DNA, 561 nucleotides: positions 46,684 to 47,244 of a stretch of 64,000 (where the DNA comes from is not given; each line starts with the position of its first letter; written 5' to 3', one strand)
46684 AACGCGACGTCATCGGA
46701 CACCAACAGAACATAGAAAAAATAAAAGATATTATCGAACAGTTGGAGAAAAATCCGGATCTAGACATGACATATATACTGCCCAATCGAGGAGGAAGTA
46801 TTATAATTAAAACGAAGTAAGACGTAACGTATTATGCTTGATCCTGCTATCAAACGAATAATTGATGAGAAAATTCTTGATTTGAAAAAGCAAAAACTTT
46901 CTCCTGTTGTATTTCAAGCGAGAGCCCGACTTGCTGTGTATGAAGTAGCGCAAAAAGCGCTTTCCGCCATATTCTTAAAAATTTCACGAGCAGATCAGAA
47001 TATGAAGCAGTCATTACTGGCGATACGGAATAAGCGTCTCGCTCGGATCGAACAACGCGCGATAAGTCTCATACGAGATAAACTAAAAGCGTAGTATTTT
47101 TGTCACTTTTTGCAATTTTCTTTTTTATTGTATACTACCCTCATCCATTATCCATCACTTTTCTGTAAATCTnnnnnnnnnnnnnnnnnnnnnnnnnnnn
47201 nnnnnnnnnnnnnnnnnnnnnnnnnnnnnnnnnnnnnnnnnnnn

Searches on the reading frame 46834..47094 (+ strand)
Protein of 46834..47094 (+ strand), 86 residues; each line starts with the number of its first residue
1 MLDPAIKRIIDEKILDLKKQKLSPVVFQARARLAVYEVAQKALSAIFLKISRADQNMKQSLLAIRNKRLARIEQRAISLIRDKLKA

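Call 3: search_protein_families(library=pfam, proteins=[window:46834-47094:+], max_evalue=0.1)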
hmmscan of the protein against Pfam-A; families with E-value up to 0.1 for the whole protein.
window:46834-47094:+ (86 aa): 1 family
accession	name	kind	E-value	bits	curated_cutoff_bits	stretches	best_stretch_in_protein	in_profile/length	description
PF22690.1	FAS_AT_central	-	0.052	14.1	25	0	33-69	3-39/84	Fatty acid synthase central AT domain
